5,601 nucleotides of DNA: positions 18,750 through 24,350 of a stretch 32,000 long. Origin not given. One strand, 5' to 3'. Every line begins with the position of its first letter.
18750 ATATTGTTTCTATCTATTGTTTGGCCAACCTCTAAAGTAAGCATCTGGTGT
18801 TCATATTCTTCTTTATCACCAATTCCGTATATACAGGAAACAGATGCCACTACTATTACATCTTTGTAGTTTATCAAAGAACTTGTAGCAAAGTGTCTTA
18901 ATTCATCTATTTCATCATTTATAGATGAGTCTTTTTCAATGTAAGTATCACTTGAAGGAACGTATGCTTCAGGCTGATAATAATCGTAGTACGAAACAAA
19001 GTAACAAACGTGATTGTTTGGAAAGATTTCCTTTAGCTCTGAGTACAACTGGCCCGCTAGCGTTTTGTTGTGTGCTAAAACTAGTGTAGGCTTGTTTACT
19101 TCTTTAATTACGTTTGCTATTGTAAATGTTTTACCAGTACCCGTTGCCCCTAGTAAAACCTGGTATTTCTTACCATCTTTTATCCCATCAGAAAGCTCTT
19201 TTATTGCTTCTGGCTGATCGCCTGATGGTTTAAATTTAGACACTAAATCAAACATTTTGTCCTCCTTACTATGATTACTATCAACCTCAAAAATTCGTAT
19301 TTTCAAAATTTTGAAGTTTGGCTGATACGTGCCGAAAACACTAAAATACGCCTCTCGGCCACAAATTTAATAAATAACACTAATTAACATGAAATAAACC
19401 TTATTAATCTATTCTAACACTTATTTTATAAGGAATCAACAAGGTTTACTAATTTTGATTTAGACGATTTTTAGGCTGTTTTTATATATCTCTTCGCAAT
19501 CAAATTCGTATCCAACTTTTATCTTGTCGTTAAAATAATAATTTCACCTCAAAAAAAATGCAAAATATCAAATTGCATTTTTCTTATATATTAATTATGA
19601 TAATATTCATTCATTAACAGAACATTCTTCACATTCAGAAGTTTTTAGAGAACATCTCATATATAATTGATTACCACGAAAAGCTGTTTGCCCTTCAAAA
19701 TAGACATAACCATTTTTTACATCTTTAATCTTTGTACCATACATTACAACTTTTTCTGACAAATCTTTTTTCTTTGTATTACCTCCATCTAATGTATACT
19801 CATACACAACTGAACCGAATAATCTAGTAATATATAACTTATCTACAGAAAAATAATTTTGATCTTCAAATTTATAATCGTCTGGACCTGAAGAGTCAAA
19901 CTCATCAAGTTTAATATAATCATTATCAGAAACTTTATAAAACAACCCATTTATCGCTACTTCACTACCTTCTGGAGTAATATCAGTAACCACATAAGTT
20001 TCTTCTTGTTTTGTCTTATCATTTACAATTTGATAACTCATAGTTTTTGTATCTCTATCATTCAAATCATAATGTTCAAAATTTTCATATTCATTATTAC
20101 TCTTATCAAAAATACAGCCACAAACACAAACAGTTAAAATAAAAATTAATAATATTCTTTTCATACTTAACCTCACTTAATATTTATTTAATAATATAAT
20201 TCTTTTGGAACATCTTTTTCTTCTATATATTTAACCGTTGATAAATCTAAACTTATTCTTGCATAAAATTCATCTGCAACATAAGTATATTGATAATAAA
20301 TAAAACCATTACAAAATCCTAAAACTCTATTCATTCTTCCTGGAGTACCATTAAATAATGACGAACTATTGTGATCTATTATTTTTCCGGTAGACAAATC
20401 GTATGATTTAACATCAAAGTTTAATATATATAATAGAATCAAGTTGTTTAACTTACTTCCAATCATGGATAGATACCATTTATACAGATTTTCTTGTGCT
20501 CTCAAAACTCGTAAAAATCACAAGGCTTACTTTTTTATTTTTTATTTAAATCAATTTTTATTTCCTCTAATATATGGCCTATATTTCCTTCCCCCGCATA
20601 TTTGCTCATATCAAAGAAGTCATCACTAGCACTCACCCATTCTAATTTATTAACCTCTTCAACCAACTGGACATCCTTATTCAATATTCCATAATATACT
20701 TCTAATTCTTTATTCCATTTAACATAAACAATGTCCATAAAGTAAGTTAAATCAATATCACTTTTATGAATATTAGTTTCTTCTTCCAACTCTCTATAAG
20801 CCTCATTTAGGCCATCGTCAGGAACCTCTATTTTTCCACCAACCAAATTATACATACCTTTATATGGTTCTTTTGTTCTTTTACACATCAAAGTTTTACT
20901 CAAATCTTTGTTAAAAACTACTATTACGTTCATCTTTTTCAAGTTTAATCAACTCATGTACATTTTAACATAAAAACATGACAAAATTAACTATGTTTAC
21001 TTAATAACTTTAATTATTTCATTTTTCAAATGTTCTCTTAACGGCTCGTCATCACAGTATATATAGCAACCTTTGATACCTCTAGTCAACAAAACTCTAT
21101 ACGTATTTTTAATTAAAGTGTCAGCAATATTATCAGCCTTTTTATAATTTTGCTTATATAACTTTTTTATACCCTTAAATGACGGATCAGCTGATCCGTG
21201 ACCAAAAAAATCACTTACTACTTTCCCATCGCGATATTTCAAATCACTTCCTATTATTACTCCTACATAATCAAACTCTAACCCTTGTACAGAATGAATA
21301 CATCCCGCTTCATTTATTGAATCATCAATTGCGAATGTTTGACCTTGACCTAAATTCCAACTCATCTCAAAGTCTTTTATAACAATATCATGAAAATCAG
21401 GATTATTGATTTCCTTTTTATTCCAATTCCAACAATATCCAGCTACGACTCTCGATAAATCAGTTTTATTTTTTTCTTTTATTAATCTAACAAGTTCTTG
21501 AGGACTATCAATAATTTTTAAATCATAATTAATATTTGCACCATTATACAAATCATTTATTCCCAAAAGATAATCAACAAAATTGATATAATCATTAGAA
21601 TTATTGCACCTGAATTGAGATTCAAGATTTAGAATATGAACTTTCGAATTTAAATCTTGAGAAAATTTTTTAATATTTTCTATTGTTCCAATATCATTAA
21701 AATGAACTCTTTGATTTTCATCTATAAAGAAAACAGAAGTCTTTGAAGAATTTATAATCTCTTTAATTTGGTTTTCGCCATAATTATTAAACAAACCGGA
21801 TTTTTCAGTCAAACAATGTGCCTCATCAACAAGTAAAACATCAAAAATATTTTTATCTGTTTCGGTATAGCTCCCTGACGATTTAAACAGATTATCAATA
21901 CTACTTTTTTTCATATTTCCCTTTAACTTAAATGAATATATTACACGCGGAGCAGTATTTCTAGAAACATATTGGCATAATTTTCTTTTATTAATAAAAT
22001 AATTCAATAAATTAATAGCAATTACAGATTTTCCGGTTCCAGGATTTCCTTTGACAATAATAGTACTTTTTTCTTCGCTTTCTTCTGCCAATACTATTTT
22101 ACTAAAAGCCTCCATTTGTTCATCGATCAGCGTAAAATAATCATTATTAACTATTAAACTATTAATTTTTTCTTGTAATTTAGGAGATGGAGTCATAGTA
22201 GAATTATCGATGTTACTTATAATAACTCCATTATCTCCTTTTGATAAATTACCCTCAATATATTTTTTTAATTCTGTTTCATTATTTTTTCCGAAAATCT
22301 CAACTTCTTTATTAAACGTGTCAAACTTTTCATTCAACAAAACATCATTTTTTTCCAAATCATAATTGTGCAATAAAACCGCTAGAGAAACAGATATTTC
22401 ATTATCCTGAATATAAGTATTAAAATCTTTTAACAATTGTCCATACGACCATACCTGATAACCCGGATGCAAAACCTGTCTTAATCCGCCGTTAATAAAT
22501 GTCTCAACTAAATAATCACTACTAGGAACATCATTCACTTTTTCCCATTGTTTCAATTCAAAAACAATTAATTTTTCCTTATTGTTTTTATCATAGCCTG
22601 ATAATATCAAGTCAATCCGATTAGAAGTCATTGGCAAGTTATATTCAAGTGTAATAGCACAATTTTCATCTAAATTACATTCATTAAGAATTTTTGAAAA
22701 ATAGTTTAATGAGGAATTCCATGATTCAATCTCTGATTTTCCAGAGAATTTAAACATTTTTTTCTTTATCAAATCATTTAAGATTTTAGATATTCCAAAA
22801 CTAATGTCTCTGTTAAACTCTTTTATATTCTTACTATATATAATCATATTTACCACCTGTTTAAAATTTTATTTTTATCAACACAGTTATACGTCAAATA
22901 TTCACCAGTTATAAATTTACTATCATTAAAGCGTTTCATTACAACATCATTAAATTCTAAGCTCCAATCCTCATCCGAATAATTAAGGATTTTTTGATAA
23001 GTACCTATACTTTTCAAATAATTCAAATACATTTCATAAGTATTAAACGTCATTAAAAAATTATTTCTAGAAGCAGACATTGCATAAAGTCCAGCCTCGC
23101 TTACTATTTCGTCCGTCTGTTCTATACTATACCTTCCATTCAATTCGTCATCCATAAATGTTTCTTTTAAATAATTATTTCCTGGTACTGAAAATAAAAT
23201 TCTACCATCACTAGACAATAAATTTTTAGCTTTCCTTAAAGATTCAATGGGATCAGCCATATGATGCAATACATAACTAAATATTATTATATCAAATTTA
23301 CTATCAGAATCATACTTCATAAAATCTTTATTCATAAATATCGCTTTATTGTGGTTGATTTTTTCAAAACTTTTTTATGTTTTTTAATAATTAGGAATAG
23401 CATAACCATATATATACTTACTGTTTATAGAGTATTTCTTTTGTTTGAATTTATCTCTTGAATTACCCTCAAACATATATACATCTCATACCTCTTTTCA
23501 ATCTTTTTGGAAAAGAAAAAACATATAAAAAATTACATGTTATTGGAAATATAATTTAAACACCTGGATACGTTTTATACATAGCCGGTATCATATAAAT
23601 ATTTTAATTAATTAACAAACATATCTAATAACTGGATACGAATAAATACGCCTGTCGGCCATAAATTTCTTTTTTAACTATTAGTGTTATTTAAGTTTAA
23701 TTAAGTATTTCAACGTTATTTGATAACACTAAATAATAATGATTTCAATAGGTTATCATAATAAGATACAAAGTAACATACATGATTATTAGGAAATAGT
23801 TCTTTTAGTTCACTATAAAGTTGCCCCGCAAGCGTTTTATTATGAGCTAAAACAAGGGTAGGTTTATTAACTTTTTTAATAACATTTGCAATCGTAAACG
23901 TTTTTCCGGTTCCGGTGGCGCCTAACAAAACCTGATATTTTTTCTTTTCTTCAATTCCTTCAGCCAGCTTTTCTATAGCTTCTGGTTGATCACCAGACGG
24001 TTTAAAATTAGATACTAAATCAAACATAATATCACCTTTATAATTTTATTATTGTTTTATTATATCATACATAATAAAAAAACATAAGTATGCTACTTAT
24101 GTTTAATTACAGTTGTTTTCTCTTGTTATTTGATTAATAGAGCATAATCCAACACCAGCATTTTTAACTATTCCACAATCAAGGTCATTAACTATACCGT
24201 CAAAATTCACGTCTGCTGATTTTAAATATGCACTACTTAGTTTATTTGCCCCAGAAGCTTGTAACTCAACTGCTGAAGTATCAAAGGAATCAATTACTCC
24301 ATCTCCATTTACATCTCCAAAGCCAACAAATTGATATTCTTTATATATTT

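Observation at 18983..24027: uvrB 5' end is duplicated in diverged form on either side of a ~4.5-kb cassette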

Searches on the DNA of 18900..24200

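Call 20: search_rna_families(source=window, start=18900, end=24200, threshold=evalue, max_evalue=1)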
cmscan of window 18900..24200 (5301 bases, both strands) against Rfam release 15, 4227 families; matches with E-value up to 1: 2.
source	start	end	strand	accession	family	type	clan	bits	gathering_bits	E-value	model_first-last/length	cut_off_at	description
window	22707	22779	-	RF00342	snoZ40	Gene; snRNA; snoRNA; CD-box;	-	22.1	50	0.56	1-73/73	no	Small nucleolar RNA Z40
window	23915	23962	-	RF02111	IS009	Gene;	-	18.6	117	0.35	1-199/199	no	IS009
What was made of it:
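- Tried and rejected: Rfam found nothing real in 18900..24200 (call 20).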
